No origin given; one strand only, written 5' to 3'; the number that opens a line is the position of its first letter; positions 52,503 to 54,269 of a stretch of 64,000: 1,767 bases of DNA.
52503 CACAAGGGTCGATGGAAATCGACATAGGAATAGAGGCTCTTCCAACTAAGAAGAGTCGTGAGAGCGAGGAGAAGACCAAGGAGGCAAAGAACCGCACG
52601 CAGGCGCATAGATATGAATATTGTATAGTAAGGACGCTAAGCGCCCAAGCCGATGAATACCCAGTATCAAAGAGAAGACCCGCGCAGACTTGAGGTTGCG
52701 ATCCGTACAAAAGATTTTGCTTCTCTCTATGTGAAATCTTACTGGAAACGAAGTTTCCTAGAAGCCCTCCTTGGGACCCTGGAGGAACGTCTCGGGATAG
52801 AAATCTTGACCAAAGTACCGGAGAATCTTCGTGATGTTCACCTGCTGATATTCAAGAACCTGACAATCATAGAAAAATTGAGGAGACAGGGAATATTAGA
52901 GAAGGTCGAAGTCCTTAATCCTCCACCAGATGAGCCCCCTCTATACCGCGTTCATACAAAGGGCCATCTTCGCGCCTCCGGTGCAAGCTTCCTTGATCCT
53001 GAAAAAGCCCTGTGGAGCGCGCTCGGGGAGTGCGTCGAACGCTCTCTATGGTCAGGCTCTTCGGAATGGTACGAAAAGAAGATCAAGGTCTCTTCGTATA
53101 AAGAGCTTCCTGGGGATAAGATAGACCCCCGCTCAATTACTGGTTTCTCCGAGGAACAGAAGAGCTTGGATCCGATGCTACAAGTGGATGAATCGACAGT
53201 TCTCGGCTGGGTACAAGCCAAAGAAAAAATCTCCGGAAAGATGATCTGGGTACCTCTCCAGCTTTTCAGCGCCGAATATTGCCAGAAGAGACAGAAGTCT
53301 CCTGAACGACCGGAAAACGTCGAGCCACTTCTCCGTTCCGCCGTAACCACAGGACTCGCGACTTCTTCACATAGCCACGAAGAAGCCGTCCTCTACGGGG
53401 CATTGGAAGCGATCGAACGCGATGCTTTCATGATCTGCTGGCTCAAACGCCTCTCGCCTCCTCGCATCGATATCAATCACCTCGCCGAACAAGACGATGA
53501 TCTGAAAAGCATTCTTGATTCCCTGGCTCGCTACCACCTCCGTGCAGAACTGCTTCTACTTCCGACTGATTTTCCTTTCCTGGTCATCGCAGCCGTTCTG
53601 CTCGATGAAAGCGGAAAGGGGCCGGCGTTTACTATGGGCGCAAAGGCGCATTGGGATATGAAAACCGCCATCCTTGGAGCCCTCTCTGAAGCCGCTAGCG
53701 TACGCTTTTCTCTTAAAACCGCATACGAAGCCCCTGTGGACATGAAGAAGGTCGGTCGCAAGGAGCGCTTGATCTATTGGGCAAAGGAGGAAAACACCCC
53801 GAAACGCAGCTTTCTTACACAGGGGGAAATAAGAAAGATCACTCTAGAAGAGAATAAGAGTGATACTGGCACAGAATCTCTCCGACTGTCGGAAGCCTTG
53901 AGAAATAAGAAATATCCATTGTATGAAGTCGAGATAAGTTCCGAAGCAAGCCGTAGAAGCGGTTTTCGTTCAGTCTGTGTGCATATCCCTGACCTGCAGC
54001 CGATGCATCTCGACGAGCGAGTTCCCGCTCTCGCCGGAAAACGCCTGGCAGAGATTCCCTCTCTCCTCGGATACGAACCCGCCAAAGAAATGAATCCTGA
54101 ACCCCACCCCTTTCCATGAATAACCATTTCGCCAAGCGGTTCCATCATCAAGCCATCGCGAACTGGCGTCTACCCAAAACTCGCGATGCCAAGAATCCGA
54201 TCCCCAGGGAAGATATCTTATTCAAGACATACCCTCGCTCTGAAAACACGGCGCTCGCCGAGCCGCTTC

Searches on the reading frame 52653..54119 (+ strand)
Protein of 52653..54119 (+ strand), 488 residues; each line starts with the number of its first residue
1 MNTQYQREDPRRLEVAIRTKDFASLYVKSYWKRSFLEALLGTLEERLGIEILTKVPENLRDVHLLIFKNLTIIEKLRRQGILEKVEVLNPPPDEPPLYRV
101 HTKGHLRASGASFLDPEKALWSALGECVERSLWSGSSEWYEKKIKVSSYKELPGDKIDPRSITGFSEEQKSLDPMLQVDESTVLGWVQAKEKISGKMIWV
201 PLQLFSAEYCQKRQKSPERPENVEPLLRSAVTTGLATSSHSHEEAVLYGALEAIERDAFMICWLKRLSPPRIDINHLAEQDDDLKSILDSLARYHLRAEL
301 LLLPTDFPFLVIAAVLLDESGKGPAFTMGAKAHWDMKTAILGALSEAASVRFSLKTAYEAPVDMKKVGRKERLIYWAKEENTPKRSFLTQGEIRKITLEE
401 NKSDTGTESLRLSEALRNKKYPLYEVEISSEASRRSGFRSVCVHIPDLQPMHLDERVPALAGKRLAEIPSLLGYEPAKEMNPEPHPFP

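Call 6: search_protein_families(library=pfam, proteins=[window:52653-54119:+], max_evalue=0.01)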
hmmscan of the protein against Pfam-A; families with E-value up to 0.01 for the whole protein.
window:52653-54119:+ (488 aa): 1 family
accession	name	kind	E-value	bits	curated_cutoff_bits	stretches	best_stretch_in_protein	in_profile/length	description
PF02624.21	YcaO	-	1.6e-48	166.1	25.7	1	115-448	6-324/325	YcaO cyclodehydratase, ATP-ad Mg2+-binding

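Call 7: search_protein_families(library=ncbifam, proteins=[window:52653-54119:+], max_evalue=0.01)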
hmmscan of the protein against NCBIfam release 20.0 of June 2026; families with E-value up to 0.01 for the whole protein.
window:52653-54119:+ (488 aa): 3 families
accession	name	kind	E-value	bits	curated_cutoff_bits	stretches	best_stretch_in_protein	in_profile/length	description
TIGR03604.1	TOMM_cyclo_SagD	subfamily_domain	1.3e-58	198.7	219.25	1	117-488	7-377/377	thiazole/oxazole-forming peptide maturase, SagD family component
TIGR03266.1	methan_mark_1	equivalog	2e-21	76.4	365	1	118-369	64-287/376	YcaO-related McrA-glycine thioamidation protein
TIGR00702.1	TIGR00702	domain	3.4e-14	52.7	75.65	1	118-382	60-300/377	YcaO-type kinase domain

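Call 9: find_related_loci(query=window:52653-54119:+, collection=genome_contigs, flank=10000)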
Query window:52653-54119:+ (488 aa) in genome_contigs; peptide patterns used: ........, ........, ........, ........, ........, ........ (x = any residue, [..] = any of these).
14 stretches matched a pattern, but none encodes a relative of the query by tblastn (E <= 1e-3).

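Call 10: find_homologous_proteins(query=window:52653-54119:+, max_evalue=1e-10)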
Query window:52653-54119:+ (488 aa): 34 proteins with E <= 1e-10 among 8000 candidates.
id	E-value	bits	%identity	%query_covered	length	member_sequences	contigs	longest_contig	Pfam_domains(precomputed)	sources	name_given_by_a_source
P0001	0.0e+0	1034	100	95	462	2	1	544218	PF02624.22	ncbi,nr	ncbi:YcaO-like family protein [Candidatus Parcubacteria bacterium]|nr:YcaO-like family protein [Cand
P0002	2.4e-200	685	61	100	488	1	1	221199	PF02624.22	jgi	-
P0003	4.4e-182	624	59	100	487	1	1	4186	PF02624.22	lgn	-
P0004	4.2e-171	588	60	93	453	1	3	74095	PF02624.22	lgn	-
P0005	6.3e-165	568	54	100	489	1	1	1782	PF02624.22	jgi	-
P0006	1.6e-163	563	54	100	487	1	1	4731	PF02624.22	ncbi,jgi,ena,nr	ncbi:MAG TPA: YcaO-like family protein [Candidatus Paceibacterota bacterium]|nr:YcaO-like family pro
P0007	1.3e-114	402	45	93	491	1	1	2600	PF02624.22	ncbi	-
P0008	1.0e-112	396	45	93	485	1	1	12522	PF02624.22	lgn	-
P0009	7.2e-108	380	44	93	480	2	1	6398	PF02624.22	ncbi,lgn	ncbi:MAG: YcaO-like family protein [Patescibacteria group bacterium]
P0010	4.5e-106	374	42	94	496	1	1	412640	PF02624.22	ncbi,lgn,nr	ncbi:MAG: YcaO-like family protein [Parcubacteria group bacterium]|nr:YcaO-like family protein [Parc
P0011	7.8e-106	373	41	98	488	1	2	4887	PF02624.22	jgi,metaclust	metaclust:\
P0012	3.7e-105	371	42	92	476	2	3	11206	PF02624.22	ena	-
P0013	1.9e-103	365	42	91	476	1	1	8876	PF02624.22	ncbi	-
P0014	3.8e-100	354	40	98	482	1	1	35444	PF02624.22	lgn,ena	-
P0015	1.0e-99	353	42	91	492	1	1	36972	PF02624.22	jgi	jgi:ribosomal protein S12 methylthiotransferase accessory factor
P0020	2.4e-91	325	37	98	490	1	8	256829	PF02624.22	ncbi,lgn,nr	ncbi:YcaO-like family protein [Candidatus Giovannonibacteria bacterium]|nr:YcaO-like family protein 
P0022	8.4e-88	313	38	98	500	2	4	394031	PF02624.22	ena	-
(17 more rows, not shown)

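Call 11: find_encoding_contigs(protein=P0002, flank=10000, max_places=2)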
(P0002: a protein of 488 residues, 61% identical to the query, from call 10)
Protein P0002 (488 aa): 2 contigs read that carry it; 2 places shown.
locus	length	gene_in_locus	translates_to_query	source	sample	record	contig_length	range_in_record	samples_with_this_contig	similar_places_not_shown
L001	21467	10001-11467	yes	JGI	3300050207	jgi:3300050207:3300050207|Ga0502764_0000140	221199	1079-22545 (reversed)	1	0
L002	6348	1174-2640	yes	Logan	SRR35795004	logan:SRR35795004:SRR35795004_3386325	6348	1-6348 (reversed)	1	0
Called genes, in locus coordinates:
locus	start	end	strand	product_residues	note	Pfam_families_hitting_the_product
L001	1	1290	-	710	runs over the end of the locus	-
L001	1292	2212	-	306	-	PF26549:Tricorn_N (faint)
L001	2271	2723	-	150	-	PF13473:Cupredoxin_1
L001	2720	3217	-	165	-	-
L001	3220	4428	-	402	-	-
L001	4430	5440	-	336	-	-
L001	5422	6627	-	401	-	-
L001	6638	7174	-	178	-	-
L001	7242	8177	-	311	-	-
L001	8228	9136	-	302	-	-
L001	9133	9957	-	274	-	PF07721:TPR_4 (faint), PF13414:TPR_11 (faint), PF13424:TPR_12 (weak), PF13432:TPR_16 (weak), PF07719:TPR_2 (weak), PF13432:TPR_16 (weak), PF14559:TPR_19 (weak), PF07719:TPR_2 (weak), +11 more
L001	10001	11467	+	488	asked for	PF02624:YcaO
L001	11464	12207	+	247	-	PF00881:Nitroreductase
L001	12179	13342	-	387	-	-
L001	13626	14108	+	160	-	-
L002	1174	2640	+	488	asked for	PF02624:YcaO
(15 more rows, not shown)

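Call 12: find_encoding_contigs(protein=P0004, flank=10000, max_places=2)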
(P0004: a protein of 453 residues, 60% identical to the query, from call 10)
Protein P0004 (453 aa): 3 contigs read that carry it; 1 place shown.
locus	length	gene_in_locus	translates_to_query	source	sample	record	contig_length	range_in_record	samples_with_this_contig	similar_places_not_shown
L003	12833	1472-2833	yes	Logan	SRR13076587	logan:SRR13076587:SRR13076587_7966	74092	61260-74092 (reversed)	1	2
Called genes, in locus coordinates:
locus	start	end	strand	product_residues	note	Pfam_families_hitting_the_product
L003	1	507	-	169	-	?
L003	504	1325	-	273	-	PF13374:TPR_10 (faint), PF13424:TPR_12 (faint), PF12895:ANAPC3 (faint), PF13414:TPR_11 (faint), PF13431:TPR_17 (faint), PF13181:TPR_8 (faint), PF13428:TPR_14 (faint), PF14559:TPR_19 (weak), +4 more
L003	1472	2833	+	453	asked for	PF02624:YcaO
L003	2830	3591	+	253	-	PF00881:Nitroreductase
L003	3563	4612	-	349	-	-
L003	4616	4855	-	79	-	-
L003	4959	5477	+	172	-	-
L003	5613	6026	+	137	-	-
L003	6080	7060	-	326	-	PF03462:PCRF, PF00472:RF-1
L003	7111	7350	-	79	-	PF01197:Ribosomal_L31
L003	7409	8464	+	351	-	-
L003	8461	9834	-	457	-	PF13406:SLT_2 (faint)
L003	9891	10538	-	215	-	PF01386:Ribosomal_L25p, PF14693:Ribosomal_TL5_C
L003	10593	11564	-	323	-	PF00389:2-Hacid_dh, PF02826:2-Hacid_dh_C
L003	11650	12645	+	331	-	PF00294:PfkB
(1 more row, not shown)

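Call 13: find_encoding_contigs(protein=P0010, flank=10000, max_places=2)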
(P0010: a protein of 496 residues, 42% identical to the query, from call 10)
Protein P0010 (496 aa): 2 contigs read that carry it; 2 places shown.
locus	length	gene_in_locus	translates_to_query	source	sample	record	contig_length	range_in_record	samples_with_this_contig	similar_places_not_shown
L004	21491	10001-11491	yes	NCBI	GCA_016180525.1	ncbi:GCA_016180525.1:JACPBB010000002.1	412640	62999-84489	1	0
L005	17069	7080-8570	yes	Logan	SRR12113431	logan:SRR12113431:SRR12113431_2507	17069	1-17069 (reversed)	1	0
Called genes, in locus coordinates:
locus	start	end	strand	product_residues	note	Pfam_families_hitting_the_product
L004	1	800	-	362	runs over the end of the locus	PF11104:PilM_2, PF06723:MreB_Mbl (faint), PF14450:FtsA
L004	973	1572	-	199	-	PF09335:VTT_dom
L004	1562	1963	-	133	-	PF03652:RuvX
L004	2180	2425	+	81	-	PF18893:DUF5652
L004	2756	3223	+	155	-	-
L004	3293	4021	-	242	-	-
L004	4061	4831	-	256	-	PF00515:TPR_1 (faint), PF13431:TPR_17 (faint), PF07719:TPR_2 (faint), PF13174:TPR_6 (faint), PF13181:TPR_8 (faint), PF12895:ANAPC3 (faint), PF13371:TPR_9 (faint), PF13424:TPR_12 (faint), +4 more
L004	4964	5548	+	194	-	-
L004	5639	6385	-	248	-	PF23441:SDR, PF00106:adh_short, PF08659:KR, PF13561:adh_short_C2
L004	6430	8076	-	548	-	PF00515:TPR_1 (faint), PF07719:TPR_2 (faint), PF13181:TPR_8 (faint), PF13424:TPR_12 (faint)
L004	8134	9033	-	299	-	-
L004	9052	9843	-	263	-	-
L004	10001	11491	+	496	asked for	PF02624:YcaO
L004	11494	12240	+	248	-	PF00881:Nitroreductase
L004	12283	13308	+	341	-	PF00891:Methyltransf_2 (weak), PF13649:Methyltransf_25 (weak)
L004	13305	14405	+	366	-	PF01041:DegT_DnrJ_EryC1, PF00155:Aminotran_1_2, PF00266:Aminotran_5 (faint), PF01053:Cys_Met_Meta_PP, PF01212:Beta_elim_lyase (weak)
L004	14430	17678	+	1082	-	PF13360:PQQ_2, PF13570:Beta-prop_ACSF4, PF23414:Beta-prop_EML_2 (weak), PF25174:Beta-prop_THOC3 (weak), PF13570:Beta-prop_ACSF4, PF13360:PQQ_2, PF24807:WD40_CDC20-Fz (weak), PF01871:AMMECR1, +8 more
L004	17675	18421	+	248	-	PF05118:Asp_Arg_Hydrox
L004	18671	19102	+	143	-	-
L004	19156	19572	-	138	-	PF04134:DCC1-like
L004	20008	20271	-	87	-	PF01649:Ribosomal_S20p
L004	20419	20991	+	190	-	PF01330:RuvA_N, PF00633:HHH (faint), PF14520:HHH_5, PF07499:RuvA_C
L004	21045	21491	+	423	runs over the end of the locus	PF08245:Mur_ligase_M, PF02875:Mur_ligase_C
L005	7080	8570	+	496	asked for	PF02624:YcaO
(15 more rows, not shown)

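Call 18: find_encoding_contigs(protein=P0014, flank=10000, max_places=1)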
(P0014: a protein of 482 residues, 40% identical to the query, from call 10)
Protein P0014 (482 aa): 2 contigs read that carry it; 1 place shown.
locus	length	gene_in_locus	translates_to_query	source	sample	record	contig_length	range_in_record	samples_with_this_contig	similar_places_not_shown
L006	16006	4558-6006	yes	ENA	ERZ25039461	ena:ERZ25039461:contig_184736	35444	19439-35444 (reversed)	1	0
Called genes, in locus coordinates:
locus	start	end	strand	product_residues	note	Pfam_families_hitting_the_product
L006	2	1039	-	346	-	?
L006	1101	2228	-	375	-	PF07719:TPR_2 (faint), PF13181:TPR_8 (faint), PF00515:TPR_1 (faint)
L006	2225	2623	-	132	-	-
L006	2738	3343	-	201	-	-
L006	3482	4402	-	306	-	PF04055:Radical_SAM, PF13353:Fer4_12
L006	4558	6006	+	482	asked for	PF02624:YcaO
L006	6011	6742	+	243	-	PF00881:Nitroreductase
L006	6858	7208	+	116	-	-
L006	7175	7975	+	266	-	PF01011:PQQ (faint), PF13360:PQQ_2, PF13570:Beta-prop_ACSF4, PF25293:Beta-prop_EMC1_N (faint), PF07774:EMC1_C (faint), PF13360:PQQ_2 (weak), PF13570:Beta-prop_ACSF4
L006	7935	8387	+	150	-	PF13360:PQQ_2, PF13570:Beta-prop_ACSF4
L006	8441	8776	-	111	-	-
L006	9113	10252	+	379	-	PF13173:AAA_14, PF13635:DUF4143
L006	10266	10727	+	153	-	PF01668:SmpB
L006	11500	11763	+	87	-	PF00707:IF3_C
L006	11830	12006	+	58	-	PF01632:Ribosomal_L35p (weak)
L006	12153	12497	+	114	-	PF00453:Ribosomal_L20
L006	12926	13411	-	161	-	PF00588:SpoU_methylase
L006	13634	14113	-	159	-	PF03734:YkuD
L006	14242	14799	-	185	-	-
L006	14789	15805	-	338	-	PF00150:Cellulase (weak), PF02449:Glyco_hydro_42 (faint)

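Call 19: find_encoding_contigs(protein=P0015, flank=10000, max_places=1)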
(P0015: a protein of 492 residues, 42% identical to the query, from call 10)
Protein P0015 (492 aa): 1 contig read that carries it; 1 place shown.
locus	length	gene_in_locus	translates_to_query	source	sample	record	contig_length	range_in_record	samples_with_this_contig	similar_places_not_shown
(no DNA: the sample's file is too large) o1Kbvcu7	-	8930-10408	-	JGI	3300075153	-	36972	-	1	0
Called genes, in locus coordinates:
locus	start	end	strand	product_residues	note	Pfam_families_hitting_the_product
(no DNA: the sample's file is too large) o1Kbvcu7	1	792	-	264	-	?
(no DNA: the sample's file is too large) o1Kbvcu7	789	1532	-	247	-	PF01128:IspD, PF12804:NTP_transf_3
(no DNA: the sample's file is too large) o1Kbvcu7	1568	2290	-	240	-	PF00106:adh_short, PF08659:KR, PF13561:adh_short_C2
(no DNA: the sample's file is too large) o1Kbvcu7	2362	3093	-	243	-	PF00106:adh_short, PF08659:KR (weak), PF23441:SDR (weak), PF13561:adh_short_C2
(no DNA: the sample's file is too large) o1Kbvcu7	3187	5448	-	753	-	PF04464:Glyphos_transf, PF00535:Glycos_transf_2 (weak)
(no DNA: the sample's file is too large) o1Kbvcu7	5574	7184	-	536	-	PF12895:ANAPC3 (faint), PF00515:TPR_1 (faint), PF07719:TPR_2 (faint), PF13181:TPR_8 (faint), PF25063:ARM_TT21_C (weak), PF13432:TPR_16 (weak), PF13414:TPR_11 (weak), PF14559:TPR_19 (weak), +7 more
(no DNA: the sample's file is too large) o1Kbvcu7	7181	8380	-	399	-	PF07719:TPR_2 (faint), PF13181:TPR_8 (faint), PF13424:TPR_12 (faint), PF00515:TPR_1 (weak)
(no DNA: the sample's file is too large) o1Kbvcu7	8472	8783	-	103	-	-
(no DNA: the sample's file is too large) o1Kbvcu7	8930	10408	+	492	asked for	PF02624:YcaO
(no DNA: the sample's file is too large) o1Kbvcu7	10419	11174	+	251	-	PF00881:Nitroreductase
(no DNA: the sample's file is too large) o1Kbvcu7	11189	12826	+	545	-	PF01011:PQQ (faint), PF13360:PQQ_2, PF13570:Beta-prop_ACSF4, PF13360:PQQ_2, PF13570:Beta-prop_ACSF4, PF25174:Beta-prop_THOC3, PF25175:Beta-prop_WDR5 (weak), PF13360:PQQ_2, +7 more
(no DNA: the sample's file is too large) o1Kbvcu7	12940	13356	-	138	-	-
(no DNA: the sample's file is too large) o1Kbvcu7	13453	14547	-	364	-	PF01042:Ribonuc_L-PSP (faint)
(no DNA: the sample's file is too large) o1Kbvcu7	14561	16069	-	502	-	-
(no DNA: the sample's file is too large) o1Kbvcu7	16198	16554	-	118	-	-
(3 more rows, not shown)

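Call 20: find_encoding_contigs(protein=P0020, flank=10000, max_places=1)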
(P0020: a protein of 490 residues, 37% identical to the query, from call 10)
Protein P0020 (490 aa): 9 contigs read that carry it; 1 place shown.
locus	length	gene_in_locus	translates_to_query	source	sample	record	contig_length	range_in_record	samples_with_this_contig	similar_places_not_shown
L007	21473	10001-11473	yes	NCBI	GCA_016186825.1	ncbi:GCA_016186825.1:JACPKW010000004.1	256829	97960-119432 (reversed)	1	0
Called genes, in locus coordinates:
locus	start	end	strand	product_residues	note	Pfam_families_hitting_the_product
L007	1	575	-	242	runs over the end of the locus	PF18400:Thioredoxin_12 (faint), PF13462:Thioredoxin_4, PF13098:Thioredoxin_2 (weak), PF01323:DSBA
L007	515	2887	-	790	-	-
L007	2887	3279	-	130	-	-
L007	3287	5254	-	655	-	PF13385:Laminin_G_3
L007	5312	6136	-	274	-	PF13181:TPR_8 (faint), PF13431:TPR_17 (faint), PF07719:TPR_2 (faint), PF00515:TPR_1 (faint), PF13428:TPR_14 (faint), PF14559:TPR_19 (weak)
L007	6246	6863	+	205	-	-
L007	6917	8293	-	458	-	-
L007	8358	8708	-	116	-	-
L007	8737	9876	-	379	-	-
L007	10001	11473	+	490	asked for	PF02624:YcaO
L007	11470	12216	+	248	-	PF00881:Nitroreductase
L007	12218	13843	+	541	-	PF13360:PQQ_2, PF13570:Beta-prop_ACSF4, PF23414:Beta-prop_EML_2 (weak), PF13360:PQQ_2, PF13570:Beta-prop_ACSF4, PF25173:Beta-prop_WDR3_1st (weak), PF23381:Beta-prop_IFT122_1st (weak), PF13360:PQQ_2, +5 more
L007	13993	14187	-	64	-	PF07927:HicA_toxin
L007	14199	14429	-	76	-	PF21748:UPF0150 (weak)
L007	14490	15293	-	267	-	-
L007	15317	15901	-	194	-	-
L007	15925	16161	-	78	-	-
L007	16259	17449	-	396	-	PF13200:DUF4015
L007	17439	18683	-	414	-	PF03486:HI0933_like (faint), PF07992:Pyr_redox_2, PF13738:Pyr_redox_3 (faint), PF00070:Pyr_redox (weak), PF18267:Rubredoxin_C (weak)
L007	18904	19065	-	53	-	-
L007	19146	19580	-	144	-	PF02643:DUF192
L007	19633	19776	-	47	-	-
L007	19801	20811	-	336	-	PF00154:RecA_N, PF08423:Rad51, PF06745:ATPase (weak), PF27531:MT3502_N (weak), PF01637:ATPase_2 (weak), PF02283:CobU (weak), PF21096:RecA_C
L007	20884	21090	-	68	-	PF09136:Glucodextran_B (weak)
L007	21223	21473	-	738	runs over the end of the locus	PF13491:FtsK_4TM, PF17854:FtsK_alpha, PF01580:FtsK_SpoIIIE, PF09397:FtsK_gamma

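Call 21: find_encoding_contigs(protein=P0022, flank=10000, max_places=1)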
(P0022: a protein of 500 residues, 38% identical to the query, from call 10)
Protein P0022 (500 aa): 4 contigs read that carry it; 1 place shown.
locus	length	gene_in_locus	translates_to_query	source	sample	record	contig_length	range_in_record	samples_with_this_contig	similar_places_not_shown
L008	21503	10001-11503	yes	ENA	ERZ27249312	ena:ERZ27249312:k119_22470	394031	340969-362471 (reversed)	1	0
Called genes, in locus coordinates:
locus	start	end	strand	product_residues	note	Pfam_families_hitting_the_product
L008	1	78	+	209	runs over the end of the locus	-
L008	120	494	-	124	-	PF20901:Sf6_terminase (faint)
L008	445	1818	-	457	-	PF02195:ParB_N, PF01555:N6_N4_Mtase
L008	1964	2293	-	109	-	-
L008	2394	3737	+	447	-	-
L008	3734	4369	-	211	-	-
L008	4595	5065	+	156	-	-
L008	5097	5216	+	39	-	-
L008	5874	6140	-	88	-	PF01649:Ribosomal_S20p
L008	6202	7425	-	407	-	PF22352:K319L-like_PKD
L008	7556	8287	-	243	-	PF00515:TPR_1 (faint), PF13432:TPR_16 (faint), PF07719:TPR_2 (faint), PF13174:TPR_6 (faint), PF13181:TPR_8 (faint), PF13431:TPR_17 (faint)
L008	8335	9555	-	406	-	-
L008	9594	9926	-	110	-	-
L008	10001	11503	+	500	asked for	PF02624:YcaO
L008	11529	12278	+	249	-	PF00881:Nitroreductase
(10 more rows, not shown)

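Call 26: find_related_loci(query=A3, collection=genome_contigs, flank=8000)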
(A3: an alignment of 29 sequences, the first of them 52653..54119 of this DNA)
Query A3 (488 aa) in genome_contigs; peptide patterns used: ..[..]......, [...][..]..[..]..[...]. (x = any residue, [..] = any of these).
588 stretches matched a pattern; 463 encode a relative of the query (tblastn E <= 1e-3); the best 80 are kept; 80 distinct loci.
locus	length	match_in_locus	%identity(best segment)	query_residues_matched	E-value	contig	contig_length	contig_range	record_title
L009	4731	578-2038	54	1-488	3e-174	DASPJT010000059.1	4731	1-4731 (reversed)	MAG TPA_asm: Candidatus Paceibacterota bacterium isolate SMAG_U12017 k141_1311760, whole genome shotgun sequence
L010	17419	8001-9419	42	31-488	5e-113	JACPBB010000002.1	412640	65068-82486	MAG: Parcubacteria group bacterium isolate NC_groundwater_246_Ag_S-0.2um_42_13 S5_GD2017_2_S2_scaffold_16, whole genome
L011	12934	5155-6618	39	13-488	1e-105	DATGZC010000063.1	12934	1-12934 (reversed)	MAG TPA_asm: Candidatus Bathyarchaeia archaeon isolate SMAG_U10653 k141_27284, whole genome shotgun sequence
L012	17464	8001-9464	40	16-488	2e-105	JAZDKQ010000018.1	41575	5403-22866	MAG: Candidatus Moraniibacteriota bacterium isolate MEGAHIT-group-0.544 k141_1367131, whole genome shotgun sequence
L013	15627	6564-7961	39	33-488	4e-101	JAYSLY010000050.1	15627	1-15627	MAG: bacterium isolate GFS_10512 GFS_10512_49, whole genome shotgun sequence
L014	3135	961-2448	36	12-488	2e-101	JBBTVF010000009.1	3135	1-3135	MAG: Patescibacteria group bacterium isolate H52-bin056 H52_bin056_000000000009, whole genome shotgun sequence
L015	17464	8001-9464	37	11-488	7e-98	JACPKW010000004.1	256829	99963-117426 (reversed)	MAG: Candidatus Giovannonibacteria bacterium isolate NC_groundwater_505_Ag_S-0.1um_43_101 S35_SO-1_scaffold_135751, whol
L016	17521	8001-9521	38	3-487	3e-99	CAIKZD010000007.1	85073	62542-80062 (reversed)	uncultured bacterium isolate AlinenLipids_bin-5474 genome assembly, contig: bin-5474:07/22, whole genome shotgun sequenc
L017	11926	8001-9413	38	31-488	1e-96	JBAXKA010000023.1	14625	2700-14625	MAG: Candidatus Moraniibacteriota bacterium isolate ELA389 MAG389_23, whole genome shotgun sequence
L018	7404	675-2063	36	16-488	6e-87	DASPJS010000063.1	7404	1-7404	MAG TPA_asm: Candidatus Paceibacterota bacterium isolate SMAG_U12016 k141_769430, whole genome shotgun sequence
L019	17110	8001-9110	40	110-488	3e-84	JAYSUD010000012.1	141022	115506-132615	MAG: bacterium isolate GFS_12610 GFS_12610_11, whole genome shotgun sequence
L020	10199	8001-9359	37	27-488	1e-75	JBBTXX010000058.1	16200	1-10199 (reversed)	MAG: Patescibacteria group bacterium isolate H51-bin051 H51_bin051_000000000058, whole genome shotgun sequence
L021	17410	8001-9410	42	33-488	9e-105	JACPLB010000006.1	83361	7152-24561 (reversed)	MAG: Candidatus Kaiserbacteria bacterium isolate NC_groundwater_510_Ag_S-0.1um_48_15 S35_SO-1_scaffold_352606, whole gen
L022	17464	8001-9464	34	13-488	3e-73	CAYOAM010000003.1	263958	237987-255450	MAG TPA_asm: uncultured Candidatus Saccharibacteria bacterium isolate SRP150892_co1_176 genome assembly, contig: NODE_17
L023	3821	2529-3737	36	12-402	2e-72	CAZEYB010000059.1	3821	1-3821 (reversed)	MAG TPA_asm: uncultured Bdellovibrionales bacterium isolate binchicken_co387_13 genome assembly, contig: NODE_35303_leng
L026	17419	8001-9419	32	13-487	9e-66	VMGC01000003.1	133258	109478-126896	MAG: Parcubacteria group bacterium Gr01-1014_8 G01um10148_scaffold_34, whole genome shotgun sequence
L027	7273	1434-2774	34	38-487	2e-64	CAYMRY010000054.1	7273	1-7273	MAG TPA_asm: uncultured Candidatus Saccharibacteria bacterium isolate SRP150892_co2_47 genome assembly, contig: NODE_162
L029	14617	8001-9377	32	36-487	1e-61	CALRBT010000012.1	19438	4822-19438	MAG: Parcubacteria group bacterium isolate AH-24oct19-52 genome assembly, contig: AH-24oct19-C6228, whole genome shotgun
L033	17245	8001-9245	33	72-487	3e-59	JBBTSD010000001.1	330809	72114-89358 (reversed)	MAG: Patescibacteria group bacterium isolate H51-bin007_1 H51_bin007_1_000000000001, whole genome shotgun sequence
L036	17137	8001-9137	31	105-487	1e-53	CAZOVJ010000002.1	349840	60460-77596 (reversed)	MAG TPA_asm: uncultured Gammaproteobacteria bacterium isolate SRP068000_co4_46 genome assembly, contig: NODE_5_length_34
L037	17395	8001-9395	31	33-487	2e-53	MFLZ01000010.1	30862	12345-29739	MAG: Candidatus Kaiserbacteria bacterium RIFCSPLOWO2_01_FULL_54_13 rifcsplowo2_01_scaffold_14200, whole genome shotgun s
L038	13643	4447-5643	32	93-487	3e-53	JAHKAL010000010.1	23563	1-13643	MAG: Patescibacteria group bacterium isolate Undefined_mixed_planktonic.mb.4 Undefined_mixed_pla.mb.4_k141_190212, whole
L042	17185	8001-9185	33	92-487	6e-50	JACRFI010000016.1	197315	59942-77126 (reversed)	MAG: Candidatus Kaiserbacteria bacterium isolate NC_groundwater_1721_Pr3_B-0.1um_51_76 SR-2_scaffold_141_2217941, whole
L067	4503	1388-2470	28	108-487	4e-36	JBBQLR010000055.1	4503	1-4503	MAG: Patescibacteria group bacterium isolate Co_metawrap_483 Cmw_483_k141_8103220_length_4503_cov_12.0000, whole genome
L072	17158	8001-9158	31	107-487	2e-49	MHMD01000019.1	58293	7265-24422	MAG: Candidatus Nealsonbacteria bacterium RIFCSPHIGHO2_02_FULL_43_13 rifcsphigho2_02_scaffold_3338, whole genome shotgun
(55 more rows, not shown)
